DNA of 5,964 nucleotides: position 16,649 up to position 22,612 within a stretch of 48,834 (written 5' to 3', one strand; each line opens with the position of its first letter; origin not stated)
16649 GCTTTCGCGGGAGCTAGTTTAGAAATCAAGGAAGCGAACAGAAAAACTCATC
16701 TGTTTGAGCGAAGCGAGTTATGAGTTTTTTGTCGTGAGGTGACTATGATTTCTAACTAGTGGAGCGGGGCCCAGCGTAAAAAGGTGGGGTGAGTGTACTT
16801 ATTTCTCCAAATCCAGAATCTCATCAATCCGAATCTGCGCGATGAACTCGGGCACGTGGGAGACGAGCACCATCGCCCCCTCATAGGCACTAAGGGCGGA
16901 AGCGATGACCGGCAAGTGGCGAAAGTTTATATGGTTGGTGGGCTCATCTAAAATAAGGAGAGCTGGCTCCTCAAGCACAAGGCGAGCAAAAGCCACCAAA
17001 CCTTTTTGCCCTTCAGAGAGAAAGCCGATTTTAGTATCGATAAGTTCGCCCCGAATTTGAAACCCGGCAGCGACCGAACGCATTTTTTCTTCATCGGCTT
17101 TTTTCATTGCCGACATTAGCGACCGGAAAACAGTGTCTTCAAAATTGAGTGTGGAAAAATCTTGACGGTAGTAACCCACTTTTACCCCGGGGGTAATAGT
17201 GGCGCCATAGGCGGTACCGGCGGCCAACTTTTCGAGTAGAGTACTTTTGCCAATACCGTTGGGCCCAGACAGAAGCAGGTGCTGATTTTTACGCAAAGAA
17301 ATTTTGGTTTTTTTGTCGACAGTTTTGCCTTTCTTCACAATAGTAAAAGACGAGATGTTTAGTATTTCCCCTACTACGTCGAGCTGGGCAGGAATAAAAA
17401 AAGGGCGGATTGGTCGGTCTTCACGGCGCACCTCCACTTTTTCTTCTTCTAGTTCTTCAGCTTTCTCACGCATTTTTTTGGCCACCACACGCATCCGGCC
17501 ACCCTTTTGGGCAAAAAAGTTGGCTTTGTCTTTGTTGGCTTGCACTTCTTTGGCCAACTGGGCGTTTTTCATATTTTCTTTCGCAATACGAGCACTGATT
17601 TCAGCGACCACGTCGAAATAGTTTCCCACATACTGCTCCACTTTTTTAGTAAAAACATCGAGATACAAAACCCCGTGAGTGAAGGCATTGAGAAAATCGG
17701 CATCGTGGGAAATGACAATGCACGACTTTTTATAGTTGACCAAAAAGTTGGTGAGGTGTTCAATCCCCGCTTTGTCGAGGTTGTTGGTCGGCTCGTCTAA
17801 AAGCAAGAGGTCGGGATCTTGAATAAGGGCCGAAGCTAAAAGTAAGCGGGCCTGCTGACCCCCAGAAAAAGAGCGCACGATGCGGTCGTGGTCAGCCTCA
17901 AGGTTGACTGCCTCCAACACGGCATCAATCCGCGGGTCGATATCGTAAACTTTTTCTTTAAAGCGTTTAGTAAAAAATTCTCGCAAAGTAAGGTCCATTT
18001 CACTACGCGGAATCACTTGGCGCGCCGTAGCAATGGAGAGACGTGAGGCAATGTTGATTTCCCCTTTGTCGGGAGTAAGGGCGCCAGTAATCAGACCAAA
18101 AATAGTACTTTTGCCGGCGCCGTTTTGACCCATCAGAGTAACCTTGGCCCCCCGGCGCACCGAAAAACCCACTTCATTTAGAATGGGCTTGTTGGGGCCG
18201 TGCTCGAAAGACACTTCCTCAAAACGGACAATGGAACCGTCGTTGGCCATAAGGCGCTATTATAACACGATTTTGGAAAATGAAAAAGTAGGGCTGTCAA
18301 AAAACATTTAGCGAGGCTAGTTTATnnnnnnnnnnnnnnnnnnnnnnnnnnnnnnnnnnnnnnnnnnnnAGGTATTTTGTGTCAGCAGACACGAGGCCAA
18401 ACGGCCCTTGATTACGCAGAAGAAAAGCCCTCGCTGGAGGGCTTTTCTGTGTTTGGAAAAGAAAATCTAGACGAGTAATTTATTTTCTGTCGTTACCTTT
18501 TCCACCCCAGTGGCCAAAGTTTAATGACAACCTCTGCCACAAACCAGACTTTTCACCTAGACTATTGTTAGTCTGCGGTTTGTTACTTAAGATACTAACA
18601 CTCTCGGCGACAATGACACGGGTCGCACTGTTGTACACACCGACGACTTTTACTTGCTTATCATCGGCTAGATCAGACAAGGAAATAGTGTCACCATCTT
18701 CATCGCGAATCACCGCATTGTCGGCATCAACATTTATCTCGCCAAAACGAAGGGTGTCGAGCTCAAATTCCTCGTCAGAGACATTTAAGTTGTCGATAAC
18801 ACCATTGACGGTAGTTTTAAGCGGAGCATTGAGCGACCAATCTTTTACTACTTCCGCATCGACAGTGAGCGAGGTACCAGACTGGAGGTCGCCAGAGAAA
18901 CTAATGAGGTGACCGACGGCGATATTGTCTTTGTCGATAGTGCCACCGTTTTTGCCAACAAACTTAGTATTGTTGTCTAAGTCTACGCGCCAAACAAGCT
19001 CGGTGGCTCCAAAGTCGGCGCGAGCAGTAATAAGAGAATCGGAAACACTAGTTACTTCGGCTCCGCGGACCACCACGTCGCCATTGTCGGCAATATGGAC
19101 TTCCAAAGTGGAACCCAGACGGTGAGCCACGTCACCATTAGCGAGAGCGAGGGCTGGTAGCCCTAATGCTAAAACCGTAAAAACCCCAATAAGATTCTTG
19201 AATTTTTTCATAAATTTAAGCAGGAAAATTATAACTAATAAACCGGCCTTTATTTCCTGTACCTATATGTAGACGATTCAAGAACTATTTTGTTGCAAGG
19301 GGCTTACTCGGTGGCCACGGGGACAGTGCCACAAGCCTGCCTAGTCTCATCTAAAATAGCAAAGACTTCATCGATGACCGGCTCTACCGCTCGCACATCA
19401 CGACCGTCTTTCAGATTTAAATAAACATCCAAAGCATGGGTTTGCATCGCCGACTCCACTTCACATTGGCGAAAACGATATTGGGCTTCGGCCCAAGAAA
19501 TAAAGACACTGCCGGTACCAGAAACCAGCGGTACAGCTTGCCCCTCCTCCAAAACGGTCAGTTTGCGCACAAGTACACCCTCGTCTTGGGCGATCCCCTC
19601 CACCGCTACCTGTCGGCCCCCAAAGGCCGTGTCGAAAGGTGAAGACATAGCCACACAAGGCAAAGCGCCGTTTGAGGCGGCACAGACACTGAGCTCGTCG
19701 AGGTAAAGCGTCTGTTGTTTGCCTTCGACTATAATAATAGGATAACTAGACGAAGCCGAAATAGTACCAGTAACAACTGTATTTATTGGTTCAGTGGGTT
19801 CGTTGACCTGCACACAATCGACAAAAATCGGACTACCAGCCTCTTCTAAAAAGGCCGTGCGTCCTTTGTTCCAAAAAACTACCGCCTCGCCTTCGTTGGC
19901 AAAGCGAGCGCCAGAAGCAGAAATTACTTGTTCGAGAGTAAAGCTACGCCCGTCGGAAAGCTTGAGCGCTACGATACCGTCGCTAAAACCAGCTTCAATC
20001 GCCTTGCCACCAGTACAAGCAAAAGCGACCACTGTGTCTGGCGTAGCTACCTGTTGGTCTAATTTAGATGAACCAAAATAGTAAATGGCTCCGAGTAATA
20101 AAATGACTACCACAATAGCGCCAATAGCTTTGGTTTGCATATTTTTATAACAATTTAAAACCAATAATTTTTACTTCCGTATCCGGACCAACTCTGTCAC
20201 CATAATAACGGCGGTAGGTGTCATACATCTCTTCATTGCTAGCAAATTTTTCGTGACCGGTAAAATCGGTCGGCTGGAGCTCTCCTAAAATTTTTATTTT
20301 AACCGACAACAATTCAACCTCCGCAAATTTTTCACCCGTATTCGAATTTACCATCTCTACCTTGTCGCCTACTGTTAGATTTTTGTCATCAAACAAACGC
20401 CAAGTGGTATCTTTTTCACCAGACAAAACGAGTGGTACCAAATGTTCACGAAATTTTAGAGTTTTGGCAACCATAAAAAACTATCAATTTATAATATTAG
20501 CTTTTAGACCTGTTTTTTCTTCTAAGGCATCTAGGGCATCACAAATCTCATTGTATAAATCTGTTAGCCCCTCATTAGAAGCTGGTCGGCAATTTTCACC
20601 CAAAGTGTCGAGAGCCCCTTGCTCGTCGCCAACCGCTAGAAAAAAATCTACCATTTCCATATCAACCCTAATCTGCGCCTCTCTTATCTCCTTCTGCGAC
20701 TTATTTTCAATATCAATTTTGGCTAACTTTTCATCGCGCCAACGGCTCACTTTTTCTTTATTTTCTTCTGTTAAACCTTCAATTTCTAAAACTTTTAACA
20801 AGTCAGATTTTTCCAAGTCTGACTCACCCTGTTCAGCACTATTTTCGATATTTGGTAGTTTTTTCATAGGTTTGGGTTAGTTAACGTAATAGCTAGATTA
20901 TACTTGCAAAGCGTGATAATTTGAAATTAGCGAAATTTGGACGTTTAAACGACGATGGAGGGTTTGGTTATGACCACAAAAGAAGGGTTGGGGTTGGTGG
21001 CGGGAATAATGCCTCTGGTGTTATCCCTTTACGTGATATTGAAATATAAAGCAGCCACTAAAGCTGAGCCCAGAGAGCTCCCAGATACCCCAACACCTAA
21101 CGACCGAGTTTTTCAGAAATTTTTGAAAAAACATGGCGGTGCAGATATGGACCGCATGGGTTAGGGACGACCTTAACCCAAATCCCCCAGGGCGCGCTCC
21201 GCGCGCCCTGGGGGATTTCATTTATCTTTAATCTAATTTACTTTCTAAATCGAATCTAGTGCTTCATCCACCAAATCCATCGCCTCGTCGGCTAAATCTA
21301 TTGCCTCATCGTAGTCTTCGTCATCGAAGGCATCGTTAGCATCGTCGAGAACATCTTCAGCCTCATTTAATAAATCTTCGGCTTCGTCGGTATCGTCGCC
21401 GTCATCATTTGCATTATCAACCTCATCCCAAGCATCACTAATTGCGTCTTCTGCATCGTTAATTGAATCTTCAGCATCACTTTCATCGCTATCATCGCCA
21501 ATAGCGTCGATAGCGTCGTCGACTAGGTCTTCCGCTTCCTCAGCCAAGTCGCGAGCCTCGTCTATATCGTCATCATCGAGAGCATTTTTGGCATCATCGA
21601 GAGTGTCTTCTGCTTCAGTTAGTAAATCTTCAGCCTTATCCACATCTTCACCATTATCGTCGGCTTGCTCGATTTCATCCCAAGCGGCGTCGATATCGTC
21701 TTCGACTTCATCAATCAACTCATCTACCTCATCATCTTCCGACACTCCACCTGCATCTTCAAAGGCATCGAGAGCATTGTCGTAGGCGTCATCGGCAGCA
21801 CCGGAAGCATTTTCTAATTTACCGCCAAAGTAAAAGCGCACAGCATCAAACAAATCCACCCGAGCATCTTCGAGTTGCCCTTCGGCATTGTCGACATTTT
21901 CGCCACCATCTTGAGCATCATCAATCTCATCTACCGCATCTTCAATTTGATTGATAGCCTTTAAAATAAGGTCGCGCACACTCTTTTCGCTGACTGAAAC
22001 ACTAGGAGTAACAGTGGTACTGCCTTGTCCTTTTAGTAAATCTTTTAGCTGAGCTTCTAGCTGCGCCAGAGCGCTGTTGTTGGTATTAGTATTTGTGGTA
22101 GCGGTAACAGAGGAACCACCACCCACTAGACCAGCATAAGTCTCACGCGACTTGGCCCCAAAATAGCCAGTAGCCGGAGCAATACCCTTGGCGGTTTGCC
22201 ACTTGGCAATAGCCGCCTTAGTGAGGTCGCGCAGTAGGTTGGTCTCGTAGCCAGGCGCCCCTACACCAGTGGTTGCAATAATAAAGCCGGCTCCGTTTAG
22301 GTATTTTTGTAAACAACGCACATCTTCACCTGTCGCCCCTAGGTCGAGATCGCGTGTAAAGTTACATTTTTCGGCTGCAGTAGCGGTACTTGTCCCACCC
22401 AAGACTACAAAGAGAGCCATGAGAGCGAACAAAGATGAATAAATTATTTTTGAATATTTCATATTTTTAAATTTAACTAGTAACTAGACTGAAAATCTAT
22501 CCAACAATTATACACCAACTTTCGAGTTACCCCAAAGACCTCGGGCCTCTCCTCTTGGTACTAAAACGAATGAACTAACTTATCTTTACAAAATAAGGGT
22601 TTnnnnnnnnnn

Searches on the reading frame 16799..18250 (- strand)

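Call 20: search_protein_families(library=pfam, proteins=[window:16799-18250:-], max_evalue=0.001)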
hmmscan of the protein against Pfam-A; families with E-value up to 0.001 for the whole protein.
window:16799-18250:- (483 aa): 15 families
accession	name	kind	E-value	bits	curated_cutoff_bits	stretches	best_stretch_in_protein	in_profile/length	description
PF00005.33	ABC_tran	-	2.3e-46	158.2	25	2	24-156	1-137/137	ABC transporter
PF13304.12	AAA_21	-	6.7e-14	53.1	27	1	72-184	181-300/304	AAA domain, putative AbiEii toxin, Type IV TA system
PF13555.12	AAA_29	-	1.1e-09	38.4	27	1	33-69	22-58/61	P-loop containing region of AAA domain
PF13476.12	AAA_23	-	2.2e-07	32.1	27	0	298-354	6-51/201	AAA domain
PF13191.12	AAA_16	-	7.2e-07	30.3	32.6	0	323-392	25-96/167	AAA ATPase domain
PF02463.25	SMC_N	-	1.4e-06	28.4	40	0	127-189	136-204/220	RecF/RecN/SMC N terminal domain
PF03193.22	RsgA_GTPase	-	2e-06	28.2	30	0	313-345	98-129/174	RsgA GTPase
PF20720.3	nSTAND3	-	5.6e-06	26.6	27.2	0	317-345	12-40/155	Novel STAND NTPase 3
PF13401.12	AAA_22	-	4.5e-05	24.2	27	0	321-382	4-58/130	AAA domain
PF05729.18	NACHT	-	0.00031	21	26.7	0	325-350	3-28/167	NACHT domain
PF13481.12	AAA_25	-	0.00032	20.8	27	0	324-373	35-83/195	AAA domain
PF07728.20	AAA_5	-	0.00042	20.8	22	0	324-346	1-23/139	AAA domain (dynein-related subfamily)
PF03266.21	NTPase_1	-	0.00054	20.3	23.9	0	324-363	1-40/168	NTPase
PF13175.12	AAA_15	-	0.00061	19.9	32.1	0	313-342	15-43/374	AAA ATPase domain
PF12775.13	AAA_7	-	0.00062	19.8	25.8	0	316-344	27-55/181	P-loop containing dynein motor region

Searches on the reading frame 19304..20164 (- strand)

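Call 20: search_protein_families(library=pfam, proteins=[window:19304-20164:-], max_evalue=0.001)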
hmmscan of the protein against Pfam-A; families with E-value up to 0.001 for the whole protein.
window:19304-20164:- (286 aa): 1 family
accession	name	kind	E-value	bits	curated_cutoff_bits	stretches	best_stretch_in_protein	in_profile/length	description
PF09864.15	MliC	-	6.3e-11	42.5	22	1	48-110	1-62/67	Membrane-bound lysozyme-inhibitor of c-type lysozyme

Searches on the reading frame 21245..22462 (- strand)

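Call 20: search_protein_families(library=pfam, proteins=[window:21245-22462:-], max_evalue=0.001)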
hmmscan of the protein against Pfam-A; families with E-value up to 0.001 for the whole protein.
window:21245-22462:- (405 aa): 4 families
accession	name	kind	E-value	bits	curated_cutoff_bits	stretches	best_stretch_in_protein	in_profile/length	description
PF14346.11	DUF4398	-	3.4e-10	40.7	27.9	2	257-312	3-57/78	Domain of unknown function (DUF4398)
PF01471.23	PG_binding_1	-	5.1e-06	27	23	1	44-103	1-51/57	Putative peptidoglycan binding domain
PF05168.19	HEPN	-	0.00019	22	22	0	361-396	1-36/117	HEPN domain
PF17107.11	SesA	-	0.00078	20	26.3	0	255-306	9-60/122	N-terminal domain on NACHT_NTPase and P-loop NTPases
